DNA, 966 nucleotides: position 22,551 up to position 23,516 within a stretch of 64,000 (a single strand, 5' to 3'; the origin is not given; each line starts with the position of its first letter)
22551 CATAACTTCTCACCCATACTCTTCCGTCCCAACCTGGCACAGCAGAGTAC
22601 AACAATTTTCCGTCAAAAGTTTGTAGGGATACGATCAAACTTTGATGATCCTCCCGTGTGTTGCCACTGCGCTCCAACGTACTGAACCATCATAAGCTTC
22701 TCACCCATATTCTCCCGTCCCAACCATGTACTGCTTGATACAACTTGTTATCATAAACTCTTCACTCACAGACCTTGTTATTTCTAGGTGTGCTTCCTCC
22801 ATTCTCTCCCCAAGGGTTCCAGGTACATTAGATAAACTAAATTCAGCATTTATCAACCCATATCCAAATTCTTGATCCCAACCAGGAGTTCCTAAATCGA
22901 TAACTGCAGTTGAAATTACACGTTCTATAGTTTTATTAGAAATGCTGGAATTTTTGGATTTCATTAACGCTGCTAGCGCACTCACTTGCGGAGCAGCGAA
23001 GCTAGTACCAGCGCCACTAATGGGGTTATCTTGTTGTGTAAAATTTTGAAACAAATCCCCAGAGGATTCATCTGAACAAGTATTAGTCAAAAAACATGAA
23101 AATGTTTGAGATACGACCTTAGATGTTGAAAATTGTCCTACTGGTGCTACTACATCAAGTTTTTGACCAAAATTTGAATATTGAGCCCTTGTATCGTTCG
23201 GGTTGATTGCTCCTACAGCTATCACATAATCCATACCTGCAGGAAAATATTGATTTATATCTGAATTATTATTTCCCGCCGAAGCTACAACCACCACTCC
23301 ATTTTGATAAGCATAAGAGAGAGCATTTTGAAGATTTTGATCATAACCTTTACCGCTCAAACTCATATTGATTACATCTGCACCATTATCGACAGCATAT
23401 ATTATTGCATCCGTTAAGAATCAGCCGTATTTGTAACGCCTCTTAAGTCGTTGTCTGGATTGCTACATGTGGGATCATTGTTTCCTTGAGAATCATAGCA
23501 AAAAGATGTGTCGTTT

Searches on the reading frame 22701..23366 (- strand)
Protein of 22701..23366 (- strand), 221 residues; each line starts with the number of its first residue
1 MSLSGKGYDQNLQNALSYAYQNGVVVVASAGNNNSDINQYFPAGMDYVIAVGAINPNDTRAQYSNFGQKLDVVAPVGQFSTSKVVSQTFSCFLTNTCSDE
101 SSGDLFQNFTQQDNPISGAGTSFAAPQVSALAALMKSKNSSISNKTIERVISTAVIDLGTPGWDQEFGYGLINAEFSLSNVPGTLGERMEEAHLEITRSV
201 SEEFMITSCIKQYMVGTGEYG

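Call 42: search_protein_families(library=pfam, proteins=[window:22701-23366:-], max_evalue=0.0001)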
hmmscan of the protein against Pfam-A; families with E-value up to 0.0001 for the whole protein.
window:22701-23366:- (221 aa): 1 family
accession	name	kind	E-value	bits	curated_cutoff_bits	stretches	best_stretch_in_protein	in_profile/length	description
PF00082.27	Peptidase_S8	-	4.2e-26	92.4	21.8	1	7-170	125-288/288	Subtilase family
